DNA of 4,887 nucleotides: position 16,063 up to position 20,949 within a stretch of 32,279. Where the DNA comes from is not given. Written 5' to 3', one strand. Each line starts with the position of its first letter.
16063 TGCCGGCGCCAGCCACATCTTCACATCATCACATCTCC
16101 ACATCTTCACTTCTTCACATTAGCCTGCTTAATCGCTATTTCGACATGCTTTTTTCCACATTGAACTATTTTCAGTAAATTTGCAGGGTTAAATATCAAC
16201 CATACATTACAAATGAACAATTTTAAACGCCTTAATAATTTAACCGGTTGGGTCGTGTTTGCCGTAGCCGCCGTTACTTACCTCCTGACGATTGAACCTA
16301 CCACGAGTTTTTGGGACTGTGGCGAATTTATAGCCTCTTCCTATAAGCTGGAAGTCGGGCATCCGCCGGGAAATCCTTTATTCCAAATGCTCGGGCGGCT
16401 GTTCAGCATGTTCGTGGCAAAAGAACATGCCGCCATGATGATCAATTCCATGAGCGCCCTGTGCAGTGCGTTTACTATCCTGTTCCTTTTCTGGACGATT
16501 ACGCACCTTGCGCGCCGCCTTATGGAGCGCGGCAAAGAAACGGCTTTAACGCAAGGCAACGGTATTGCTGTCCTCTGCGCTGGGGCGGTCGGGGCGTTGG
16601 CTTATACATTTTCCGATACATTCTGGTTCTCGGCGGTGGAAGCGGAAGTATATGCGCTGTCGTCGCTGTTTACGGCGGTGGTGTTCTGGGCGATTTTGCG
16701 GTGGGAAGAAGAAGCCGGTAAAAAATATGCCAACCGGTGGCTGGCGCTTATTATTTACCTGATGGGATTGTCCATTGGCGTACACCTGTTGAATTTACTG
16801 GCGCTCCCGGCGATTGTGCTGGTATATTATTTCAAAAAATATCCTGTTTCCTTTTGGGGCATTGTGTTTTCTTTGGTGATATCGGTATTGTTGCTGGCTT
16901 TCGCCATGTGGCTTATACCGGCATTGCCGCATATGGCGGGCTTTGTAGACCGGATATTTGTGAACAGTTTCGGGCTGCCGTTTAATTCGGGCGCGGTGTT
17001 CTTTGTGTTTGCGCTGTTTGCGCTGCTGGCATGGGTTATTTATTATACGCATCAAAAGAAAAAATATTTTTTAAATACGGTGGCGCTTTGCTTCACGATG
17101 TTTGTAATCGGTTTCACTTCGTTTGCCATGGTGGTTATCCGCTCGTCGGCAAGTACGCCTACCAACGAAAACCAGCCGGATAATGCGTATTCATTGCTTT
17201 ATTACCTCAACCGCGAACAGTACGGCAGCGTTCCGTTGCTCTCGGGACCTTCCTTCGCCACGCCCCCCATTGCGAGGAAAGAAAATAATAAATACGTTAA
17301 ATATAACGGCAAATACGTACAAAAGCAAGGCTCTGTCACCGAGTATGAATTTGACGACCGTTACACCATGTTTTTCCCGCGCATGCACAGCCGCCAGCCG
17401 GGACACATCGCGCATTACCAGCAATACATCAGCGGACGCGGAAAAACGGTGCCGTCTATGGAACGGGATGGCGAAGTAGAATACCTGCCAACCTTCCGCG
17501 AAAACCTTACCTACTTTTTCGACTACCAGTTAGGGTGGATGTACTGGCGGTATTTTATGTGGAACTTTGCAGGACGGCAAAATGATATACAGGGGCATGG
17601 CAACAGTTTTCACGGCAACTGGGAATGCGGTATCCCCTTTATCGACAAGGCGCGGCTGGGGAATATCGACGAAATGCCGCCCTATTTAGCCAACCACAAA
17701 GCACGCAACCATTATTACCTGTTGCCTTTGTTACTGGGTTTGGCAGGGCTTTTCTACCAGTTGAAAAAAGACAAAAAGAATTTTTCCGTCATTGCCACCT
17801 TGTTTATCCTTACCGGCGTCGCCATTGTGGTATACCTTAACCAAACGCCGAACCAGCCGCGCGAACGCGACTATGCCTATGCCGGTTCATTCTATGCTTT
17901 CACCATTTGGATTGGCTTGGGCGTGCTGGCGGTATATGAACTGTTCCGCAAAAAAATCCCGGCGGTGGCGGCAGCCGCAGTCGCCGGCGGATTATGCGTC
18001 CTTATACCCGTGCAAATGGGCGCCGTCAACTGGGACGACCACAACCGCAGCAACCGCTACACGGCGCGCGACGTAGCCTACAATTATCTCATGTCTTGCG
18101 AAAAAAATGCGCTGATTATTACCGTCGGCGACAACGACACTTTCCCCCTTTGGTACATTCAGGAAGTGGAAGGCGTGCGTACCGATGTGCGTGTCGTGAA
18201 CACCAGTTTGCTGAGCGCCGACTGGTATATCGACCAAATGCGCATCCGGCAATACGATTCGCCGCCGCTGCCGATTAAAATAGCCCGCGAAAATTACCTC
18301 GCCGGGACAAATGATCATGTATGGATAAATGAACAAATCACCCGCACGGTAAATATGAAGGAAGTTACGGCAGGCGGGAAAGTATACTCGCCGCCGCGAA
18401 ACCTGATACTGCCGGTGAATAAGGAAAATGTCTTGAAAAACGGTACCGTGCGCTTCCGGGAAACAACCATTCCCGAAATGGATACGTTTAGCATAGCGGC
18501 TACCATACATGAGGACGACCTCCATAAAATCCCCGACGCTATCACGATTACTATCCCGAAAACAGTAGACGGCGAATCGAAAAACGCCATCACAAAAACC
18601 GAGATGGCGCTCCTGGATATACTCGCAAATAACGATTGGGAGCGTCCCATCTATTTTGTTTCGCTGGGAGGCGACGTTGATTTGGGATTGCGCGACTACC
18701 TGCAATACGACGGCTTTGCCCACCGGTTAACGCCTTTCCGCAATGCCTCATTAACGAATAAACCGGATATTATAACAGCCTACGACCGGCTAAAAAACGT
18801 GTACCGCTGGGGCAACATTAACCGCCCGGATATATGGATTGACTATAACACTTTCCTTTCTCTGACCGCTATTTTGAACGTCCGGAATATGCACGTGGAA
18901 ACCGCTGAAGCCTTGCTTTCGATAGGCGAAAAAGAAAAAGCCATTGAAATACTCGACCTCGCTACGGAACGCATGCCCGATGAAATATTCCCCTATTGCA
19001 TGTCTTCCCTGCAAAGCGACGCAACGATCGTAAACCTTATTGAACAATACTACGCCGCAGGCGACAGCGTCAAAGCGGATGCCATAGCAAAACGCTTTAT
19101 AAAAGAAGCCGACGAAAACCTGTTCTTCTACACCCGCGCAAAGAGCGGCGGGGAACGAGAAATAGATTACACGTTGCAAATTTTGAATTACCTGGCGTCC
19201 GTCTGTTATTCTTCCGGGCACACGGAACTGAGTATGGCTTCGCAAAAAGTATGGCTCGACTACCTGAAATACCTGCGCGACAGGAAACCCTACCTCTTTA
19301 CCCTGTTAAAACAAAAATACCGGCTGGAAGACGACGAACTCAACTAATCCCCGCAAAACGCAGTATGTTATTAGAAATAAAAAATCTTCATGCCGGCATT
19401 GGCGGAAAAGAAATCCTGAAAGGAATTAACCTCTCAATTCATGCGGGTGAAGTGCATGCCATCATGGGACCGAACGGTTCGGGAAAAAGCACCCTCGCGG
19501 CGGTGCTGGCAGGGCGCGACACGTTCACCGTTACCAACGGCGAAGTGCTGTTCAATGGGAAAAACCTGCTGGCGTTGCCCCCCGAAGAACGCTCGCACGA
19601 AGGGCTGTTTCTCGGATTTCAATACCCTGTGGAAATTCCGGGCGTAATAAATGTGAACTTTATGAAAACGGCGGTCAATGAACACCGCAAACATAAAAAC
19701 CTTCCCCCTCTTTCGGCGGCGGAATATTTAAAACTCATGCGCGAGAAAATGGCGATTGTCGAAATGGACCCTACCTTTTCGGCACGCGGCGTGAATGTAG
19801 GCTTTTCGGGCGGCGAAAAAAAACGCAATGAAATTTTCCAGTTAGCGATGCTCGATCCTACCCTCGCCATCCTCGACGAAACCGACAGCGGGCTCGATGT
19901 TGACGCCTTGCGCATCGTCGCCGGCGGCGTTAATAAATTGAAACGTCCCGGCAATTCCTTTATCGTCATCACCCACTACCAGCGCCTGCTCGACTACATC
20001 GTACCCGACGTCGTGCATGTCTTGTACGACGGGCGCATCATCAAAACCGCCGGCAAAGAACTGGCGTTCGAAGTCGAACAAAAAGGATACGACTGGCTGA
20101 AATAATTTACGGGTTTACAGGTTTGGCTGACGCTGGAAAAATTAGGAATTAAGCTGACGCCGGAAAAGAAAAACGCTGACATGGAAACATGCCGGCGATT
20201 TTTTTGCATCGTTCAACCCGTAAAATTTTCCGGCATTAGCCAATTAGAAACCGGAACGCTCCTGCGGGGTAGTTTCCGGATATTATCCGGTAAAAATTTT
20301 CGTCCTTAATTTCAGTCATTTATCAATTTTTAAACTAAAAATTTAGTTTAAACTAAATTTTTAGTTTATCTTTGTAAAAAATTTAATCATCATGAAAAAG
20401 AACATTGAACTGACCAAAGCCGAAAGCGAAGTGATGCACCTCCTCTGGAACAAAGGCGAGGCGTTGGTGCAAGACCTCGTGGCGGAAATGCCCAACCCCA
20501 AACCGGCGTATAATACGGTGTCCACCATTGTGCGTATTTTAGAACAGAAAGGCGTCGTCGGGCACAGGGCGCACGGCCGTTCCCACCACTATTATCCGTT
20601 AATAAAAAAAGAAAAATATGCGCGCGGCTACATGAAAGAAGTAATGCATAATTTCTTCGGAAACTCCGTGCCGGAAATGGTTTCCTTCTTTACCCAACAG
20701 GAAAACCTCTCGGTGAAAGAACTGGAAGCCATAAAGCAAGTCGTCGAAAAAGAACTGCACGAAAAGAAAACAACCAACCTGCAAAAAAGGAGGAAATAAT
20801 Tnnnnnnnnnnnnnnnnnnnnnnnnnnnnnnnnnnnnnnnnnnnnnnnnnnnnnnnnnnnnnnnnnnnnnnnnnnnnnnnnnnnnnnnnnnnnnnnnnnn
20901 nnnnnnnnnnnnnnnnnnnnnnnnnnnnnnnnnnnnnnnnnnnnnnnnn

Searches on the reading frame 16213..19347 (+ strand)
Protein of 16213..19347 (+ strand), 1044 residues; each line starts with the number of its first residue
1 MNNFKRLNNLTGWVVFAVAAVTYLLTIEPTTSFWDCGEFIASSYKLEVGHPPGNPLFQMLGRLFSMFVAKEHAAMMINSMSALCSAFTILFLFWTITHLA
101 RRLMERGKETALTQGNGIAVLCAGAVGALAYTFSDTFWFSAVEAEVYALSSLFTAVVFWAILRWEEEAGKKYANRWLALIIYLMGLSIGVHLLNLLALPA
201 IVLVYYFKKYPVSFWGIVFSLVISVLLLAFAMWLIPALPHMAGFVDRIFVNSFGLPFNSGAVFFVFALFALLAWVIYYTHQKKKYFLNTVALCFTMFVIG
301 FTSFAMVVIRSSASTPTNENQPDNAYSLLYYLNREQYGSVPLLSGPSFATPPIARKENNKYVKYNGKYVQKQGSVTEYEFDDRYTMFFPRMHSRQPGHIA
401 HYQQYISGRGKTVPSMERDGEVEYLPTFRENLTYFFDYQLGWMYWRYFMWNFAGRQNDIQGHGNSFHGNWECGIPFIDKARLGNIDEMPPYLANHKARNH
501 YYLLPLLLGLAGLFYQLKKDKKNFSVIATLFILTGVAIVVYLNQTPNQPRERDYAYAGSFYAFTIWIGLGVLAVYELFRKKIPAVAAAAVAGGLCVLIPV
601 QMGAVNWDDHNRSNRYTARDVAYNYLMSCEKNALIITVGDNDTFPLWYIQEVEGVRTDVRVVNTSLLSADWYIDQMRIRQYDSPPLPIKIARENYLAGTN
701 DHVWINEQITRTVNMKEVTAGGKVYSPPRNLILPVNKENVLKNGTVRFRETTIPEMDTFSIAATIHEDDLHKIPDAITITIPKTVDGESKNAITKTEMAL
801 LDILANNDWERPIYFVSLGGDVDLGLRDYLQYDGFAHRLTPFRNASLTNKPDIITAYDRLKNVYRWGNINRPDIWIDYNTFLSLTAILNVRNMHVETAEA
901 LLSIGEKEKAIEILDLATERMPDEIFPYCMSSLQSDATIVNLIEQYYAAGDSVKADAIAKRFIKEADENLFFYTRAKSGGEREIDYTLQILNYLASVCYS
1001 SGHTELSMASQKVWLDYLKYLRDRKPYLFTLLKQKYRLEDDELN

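Call 74: search_protein_families(library=pfam, proteins=[window:16213-19347:+], max_evalue=0.00001)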
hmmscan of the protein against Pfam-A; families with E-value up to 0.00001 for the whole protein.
window:16213-19347:+ (1044 aa): 1 family
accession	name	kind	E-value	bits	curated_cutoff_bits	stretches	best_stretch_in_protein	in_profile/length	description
PF11028.14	TMEM260-like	-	2.5e-77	259.1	24.2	1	35-211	1-176/179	Protein O-mannosyl-transferase TMEM260-like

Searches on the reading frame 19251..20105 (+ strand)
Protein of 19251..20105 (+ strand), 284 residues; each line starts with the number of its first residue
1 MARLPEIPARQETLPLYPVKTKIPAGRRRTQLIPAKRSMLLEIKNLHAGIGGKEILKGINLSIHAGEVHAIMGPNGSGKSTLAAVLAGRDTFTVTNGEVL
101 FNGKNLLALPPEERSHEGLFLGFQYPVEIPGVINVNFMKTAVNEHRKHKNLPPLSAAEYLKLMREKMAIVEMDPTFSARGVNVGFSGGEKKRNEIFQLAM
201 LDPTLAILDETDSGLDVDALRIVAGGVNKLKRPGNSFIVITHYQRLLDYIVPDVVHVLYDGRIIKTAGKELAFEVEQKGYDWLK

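Call 78: search_protein_families(library=pfam, proteins=[window:19251-20105:+], max_evalue=0.00001)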
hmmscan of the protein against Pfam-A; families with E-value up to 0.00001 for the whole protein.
window:19251-20105:+ (284 aa): 2 families
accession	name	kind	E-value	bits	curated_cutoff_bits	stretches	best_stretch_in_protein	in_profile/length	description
PF00005.33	ABC_tran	-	5.4e-21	76.1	25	1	56-211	1-135/137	ABC transporter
PF02463.25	SMC_N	-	2.6e-07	30.7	40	0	185-248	137-203/220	RecF/RecN/SMC N terminal domain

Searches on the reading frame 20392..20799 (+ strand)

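Call 78: search_protein_families(library=pfam, proteins=[window:20392-20799:+], max_evalue=0.00001)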
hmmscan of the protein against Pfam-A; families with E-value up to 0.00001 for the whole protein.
window:20392-20799:+ (135 aa): 1 family
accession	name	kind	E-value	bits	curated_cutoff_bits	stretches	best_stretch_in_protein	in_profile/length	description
PF03965.22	Penicillinase_R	-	2.4e-33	115.3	22.6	1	7-119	1-114/115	Penicillinase repressor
